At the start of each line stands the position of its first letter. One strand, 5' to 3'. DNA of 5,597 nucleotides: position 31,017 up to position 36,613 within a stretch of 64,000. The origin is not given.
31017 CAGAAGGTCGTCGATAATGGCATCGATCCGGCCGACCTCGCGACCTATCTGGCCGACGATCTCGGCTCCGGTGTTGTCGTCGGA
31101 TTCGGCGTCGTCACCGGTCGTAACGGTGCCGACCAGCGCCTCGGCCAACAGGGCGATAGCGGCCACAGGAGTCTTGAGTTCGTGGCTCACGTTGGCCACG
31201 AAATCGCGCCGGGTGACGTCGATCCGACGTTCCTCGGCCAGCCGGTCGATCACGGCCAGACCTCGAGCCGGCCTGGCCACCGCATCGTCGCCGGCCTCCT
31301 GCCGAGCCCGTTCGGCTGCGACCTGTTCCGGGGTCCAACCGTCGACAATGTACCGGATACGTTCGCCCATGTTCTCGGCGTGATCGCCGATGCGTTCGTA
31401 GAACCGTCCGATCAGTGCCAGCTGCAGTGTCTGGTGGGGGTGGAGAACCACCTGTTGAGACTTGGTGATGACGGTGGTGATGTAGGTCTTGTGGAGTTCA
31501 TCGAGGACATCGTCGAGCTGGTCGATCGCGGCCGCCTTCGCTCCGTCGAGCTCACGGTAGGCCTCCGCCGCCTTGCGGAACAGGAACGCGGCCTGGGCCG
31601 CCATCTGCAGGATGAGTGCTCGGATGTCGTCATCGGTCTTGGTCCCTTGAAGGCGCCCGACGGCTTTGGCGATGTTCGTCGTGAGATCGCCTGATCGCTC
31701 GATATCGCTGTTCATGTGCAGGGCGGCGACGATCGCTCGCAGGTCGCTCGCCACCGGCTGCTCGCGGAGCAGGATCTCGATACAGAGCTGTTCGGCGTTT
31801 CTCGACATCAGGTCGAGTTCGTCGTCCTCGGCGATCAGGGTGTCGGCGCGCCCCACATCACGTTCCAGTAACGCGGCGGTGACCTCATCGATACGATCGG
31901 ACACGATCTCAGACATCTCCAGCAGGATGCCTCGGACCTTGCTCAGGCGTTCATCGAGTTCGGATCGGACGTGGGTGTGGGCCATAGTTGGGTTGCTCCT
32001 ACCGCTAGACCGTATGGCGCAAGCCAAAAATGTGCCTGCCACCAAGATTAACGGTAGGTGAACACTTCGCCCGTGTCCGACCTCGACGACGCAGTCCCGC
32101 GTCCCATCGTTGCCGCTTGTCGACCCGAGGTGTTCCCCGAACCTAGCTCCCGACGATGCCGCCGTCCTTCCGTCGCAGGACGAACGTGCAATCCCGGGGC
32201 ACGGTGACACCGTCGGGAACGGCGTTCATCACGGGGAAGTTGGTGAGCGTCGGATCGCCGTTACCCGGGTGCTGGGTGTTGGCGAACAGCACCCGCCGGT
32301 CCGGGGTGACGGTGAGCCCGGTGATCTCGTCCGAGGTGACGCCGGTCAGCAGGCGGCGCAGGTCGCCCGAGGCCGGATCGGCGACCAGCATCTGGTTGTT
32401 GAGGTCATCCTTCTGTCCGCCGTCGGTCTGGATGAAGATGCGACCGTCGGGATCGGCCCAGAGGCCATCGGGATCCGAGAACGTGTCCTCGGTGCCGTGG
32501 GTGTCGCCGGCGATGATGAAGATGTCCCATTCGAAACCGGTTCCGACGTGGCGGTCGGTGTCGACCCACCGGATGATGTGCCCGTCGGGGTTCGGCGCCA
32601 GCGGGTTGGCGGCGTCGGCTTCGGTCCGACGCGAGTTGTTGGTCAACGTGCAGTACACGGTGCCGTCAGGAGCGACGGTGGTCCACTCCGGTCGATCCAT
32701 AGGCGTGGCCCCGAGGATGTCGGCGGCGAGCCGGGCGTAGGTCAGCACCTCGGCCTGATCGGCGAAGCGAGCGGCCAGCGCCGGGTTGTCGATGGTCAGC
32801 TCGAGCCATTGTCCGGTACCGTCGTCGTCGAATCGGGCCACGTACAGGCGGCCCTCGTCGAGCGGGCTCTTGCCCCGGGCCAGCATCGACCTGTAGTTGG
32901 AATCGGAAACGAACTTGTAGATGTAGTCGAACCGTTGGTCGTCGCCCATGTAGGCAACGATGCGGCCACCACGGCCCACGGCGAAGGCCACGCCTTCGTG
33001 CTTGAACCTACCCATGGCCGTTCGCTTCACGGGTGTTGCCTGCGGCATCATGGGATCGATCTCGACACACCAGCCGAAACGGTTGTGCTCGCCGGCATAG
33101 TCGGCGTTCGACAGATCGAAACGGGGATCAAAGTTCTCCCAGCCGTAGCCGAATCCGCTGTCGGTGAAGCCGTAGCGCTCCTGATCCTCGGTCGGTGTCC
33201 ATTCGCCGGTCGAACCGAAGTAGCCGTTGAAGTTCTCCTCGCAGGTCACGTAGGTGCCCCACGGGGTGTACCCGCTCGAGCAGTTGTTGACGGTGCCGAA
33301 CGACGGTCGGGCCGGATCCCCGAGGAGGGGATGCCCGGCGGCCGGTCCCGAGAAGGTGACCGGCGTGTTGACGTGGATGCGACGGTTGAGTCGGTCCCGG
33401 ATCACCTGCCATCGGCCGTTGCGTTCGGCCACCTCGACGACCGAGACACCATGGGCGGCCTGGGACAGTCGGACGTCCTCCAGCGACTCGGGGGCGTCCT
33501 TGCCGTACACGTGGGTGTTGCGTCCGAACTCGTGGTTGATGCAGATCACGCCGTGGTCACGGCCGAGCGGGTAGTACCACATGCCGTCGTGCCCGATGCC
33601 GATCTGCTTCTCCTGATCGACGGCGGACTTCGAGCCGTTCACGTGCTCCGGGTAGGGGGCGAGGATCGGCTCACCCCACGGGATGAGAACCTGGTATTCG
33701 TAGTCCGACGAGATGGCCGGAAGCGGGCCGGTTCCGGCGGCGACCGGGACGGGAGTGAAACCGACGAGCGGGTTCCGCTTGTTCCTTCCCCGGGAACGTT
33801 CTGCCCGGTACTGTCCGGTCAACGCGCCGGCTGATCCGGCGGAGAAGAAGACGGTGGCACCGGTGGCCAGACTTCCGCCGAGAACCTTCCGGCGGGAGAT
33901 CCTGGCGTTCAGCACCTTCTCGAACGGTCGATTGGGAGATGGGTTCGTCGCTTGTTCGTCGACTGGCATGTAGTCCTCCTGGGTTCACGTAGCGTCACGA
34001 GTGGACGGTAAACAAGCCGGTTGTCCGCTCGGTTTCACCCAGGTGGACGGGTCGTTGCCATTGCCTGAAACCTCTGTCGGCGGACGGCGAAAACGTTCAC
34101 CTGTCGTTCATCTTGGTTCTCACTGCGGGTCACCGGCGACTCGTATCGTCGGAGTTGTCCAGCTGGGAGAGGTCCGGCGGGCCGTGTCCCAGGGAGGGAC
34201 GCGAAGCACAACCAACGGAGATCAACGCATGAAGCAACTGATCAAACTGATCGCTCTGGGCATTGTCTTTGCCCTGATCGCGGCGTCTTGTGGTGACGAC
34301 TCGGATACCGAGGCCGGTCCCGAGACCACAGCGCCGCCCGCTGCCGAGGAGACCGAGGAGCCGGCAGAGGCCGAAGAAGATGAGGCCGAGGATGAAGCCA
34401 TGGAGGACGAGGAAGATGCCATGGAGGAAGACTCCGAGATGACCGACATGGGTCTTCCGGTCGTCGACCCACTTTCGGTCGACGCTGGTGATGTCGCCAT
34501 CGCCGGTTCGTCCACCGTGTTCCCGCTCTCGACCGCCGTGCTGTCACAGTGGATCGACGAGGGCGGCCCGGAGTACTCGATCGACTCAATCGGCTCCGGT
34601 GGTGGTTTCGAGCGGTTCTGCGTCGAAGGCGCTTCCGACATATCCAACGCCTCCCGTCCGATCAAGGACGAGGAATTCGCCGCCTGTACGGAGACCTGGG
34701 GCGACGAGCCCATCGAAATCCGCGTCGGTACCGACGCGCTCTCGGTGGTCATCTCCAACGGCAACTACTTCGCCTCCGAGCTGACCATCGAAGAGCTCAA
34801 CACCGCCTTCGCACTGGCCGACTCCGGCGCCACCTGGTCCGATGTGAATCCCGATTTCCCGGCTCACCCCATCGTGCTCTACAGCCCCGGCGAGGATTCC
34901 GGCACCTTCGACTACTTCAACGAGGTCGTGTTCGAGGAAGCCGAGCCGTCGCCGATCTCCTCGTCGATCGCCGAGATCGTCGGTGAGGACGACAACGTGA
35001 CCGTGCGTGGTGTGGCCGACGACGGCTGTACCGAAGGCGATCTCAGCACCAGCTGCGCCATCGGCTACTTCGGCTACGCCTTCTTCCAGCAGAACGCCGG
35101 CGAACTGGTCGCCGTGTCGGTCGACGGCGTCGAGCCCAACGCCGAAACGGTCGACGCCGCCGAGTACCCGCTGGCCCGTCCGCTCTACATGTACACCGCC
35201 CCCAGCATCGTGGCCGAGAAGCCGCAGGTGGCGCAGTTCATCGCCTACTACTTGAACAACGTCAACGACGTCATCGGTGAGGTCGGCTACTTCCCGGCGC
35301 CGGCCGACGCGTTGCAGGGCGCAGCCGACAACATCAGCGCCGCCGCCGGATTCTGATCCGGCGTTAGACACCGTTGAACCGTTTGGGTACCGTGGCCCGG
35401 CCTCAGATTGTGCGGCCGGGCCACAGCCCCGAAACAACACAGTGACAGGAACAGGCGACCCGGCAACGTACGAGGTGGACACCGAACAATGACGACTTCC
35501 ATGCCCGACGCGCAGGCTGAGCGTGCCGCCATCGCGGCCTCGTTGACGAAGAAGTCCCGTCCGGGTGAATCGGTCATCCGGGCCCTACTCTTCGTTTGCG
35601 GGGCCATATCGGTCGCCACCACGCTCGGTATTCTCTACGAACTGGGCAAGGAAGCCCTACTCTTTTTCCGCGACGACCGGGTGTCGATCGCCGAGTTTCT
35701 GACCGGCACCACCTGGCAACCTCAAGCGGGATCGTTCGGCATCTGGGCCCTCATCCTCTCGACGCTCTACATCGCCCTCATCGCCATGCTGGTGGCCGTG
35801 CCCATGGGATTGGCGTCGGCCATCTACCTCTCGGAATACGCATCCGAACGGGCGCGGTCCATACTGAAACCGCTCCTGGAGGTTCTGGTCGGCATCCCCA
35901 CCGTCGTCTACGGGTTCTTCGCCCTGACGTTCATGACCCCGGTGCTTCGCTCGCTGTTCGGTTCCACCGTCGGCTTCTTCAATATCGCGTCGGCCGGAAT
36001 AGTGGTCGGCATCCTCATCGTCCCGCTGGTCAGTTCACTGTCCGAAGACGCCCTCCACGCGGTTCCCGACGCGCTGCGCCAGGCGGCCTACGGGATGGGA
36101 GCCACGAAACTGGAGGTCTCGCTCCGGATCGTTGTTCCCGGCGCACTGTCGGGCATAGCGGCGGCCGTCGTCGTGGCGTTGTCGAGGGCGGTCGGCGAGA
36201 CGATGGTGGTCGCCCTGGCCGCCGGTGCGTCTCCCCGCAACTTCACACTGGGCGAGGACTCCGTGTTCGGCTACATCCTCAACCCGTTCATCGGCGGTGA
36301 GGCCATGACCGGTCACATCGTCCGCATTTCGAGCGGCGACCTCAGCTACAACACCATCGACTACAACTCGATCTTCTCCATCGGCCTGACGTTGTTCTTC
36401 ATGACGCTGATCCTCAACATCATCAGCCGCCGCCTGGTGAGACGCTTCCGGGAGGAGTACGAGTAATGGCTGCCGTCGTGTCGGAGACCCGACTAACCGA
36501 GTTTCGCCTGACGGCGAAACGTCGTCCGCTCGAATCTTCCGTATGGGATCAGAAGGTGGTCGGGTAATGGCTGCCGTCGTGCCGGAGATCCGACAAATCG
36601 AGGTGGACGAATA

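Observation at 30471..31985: Histidine kinase with no membrane anchor but an N-terminal PhoU domain (PhoU-HisKA-HATPase fusion) inside a complete Pho cluster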

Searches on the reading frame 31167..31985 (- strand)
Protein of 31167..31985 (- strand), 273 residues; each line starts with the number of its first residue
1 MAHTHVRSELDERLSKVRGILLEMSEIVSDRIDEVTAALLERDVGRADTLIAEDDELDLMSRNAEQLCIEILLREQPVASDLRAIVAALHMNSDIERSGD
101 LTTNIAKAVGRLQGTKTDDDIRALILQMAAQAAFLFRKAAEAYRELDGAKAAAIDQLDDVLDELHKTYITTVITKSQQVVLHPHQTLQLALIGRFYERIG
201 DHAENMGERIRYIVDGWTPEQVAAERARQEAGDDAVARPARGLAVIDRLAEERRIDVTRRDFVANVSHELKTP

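Call 43: find_related_loci(query=A2, collection=genome_contigs, flank=8000)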
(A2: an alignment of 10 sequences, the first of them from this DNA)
Query A2 (273 aa) in genome_contigs; peptide patterns used: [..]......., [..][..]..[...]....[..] (x = any residue, [..] = any of these).
600 stretches matched a pattern (row limit reached: there are more); 501 encode a relative of the query (tblastn E <= 1e-3); the best 80 are kept; 80 distinct loci.
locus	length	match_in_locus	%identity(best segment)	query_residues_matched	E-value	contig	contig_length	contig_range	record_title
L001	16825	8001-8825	80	4-273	3e-135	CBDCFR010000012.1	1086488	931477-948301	MAG: Acidimicrobiales bacterium isolate 908bf25f-ddd4-4b31-97be-e326148c296d genome assembly, contig: contig_12, whole g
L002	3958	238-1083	63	1-273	2e-108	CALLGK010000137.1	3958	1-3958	MAG: uncultured Acidimicrobiales bacterium isolate R1_Bin_METABAT__190_1 genome assembly, contig: c_000001842329, whole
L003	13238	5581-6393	67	6-273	2e-107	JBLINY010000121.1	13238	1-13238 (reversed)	MAG: Acidimicrobiales bacterium isolate 3300053785_183 Ga0535658_0012611, whole genome shotgun sequence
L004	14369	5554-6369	67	6-273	1e-105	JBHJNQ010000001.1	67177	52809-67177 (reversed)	MAG: Acidimicrobiales bacterium isolate al_S4C133_1 S4Ck119_203127, whole genome shotgun sequence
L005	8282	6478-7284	63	4-273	7e-103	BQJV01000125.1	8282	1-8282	MAG: Acidimicrobiales bacterium DHS20C19 DNA, sequence125, whole genome shotgun sequence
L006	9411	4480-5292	69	6-273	2e-102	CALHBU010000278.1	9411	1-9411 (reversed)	MAG: uncultured Acidimicrobiales bacterium isolate R2_Bin_MAXBIN__081_sub_1 genome assembly, contig: c_000003590397, who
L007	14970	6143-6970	63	4-273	5e-102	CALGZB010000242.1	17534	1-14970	MAG: uncultured Acidimicrobiales bacterium isolate H3_Bin_METABAT__239_1 genome assembly, contig: c_000002749013, whole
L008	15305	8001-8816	64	4-273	5e-101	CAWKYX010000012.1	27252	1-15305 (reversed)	MAG: Acidimicrobiia bacterium isolate CB4_SCM.92 genome assembly, contig: Ga0302127_10000277, whole genome shotgun seque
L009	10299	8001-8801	63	6-273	8e-99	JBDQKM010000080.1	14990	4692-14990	MAG: Acidimicrobiales bacterium isolate SFB_27D_19FebDec_coas_23 k141_3243778_length_14990_cov_23.1808, whole genome sho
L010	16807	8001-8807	62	4-273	8e-98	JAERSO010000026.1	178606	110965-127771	MAG: Acidimicrobiaceae bacterium isolate BH8 c_000000002176, whole genome shotgun sequence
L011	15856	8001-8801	63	7-273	6e-97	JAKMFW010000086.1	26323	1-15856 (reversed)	MAG: Acidimicrobiales bacterium isolate MOX_bin82 PPB.contigs.fa_k127_183373, whole genome shotgun sequence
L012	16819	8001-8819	59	4-273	2e-93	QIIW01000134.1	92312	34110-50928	MAG: Acidimicrobiia bacterium isolate SZUA-87 Ga0063293_10000018, whole genome shotgun sequence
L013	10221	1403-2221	59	4-273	3e-93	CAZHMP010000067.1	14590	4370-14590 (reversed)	MAG TPA_asm: uncultured Acidimicrobiales bacterium isolate binchicken_co275_150 genome assembly, contig: NODE_5915_lengt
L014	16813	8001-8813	59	6-273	7e-90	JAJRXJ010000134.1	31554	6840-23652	MAG: Actinomycetes bacterium isolate Dive96_bin3.143 k141_2162309, whole genome shotgun sequence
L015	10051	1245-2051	58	4-273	8e-90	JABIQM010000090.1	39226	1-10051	MAG: Acidimicrobiaceae bacterium isolate SI072_bin141 k141_1890682, whole genome shotgun sequence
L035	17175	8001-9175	43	6-273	3e-53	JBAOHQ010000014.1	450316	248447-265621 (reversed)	MAG: Ilumatobacteraceae bacterium isolate AS_Ams2_Bin21 np1-np2_contig_9665, whole genome shotgun sequence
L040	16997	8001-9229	42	5-273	6e-52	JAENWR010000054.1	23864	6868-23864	MAG: Acidimicrobiia bacterium isolate 5_8_m_bin22 k141_758592_length_23864_cov_96.0000, whole genome shotgun sequence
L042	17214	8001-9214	39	7-273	1e-51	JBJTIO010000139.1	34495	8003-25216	MAG: Actinomycetota bacterium isolate samp_4312_semibin_266 samp_4312_1122031, whole genome shotgun sequence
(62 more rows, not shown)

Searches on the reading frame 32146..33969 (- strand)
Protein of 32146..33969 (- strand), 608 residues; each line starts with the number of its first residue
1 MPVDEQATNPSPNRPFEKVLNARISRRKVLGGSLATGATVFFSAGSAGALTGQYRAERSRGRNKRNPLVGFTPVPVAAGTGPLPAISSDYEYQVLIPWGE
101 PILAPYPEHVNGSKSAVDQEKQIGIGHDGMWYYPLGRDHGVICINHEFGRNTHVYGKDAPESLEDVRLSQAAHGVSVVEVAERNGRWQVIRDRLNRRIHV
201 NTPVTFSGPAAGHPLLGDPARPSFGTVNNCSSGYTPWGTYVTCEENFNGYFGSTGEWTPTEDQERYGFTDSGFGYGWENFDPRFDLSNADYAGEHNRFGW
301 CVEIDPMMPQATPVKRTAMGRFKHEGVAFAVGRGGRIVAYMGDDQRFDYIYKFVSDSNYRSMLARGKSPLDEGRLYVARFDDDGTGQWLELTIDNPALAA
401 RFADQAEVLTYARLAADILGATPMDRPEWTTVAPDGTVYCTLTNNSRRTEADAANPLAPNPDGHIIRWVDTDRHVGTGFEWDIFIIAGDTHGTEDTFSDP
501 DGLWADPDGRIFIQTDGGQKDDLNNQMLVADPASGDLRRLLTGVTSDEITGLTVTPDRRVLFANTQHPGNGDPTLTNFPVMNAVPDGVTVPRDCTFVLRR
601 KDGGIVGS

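Call 4: search_protein_families(library=pfam, proteins=[window:32146-33969:-], max_evalue=0.01)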
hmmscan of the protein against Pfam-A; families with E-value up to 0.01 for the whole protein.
window:32146-33969:- (608 aa): 1 family
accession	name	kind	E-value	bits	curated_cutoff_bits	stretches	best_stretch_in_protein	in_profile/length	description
PF05787.19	PhoX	-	2.3e-139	466.3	24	1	75-569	5-515/515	Alkaline phosphatase PhoX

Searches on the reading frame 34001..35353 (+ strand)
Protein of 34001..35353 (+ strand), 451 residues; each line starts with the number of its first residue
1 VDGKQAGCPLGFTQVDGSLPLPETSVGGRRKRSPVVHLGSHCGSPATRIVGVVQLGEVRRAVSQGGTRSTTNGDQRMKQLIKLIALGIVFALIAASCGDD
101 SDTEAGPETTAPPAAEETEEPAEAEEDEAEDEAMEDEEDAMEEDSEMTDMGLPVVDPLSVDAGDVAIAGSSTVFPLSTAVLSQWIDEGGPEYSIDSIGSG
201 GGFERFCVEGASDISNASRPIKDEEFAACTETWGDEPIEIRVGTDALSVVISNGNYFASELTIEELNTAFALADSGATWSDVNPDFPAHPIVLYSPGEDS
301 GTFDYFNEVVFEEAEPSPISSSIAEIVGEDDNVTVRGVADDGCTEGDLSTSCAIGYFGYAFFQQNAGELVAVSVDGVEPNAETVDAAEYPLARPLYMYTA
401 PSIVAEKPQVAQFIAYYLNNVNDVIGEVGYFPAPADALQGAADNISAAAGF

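Call 13: search_protein_families(library=pfam, proteins=[window:34001-35353:+], max_evalue=0.0001)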
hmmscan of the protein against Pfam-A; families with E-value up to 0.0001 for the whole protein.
window:34001-35353:+ (451 aa): 1 family
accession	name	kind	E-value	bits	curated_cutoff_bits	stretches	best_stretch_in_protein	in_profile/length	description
PF12849.12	PBP_like_2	-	1.1e-28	101.3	27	1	162-419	9-265/267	PBP superfamily domain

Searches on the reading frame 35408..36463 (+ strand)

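Call 13: search_protein_families(library=pfam, proteins=[window:35408-36463:+], max_evalue=0.0001)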
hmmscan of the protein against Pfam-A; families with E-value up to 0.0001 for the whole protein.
window:35408-36463:+ (352 aa): 1 family
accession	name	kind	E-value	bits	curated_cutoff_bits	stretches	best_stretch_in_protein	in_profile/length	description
PF00528.27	BPD_transp_1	-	3.7e-13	50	26.4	1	131-348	2-183/184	Binding-protein-dependent transport system inner membrane component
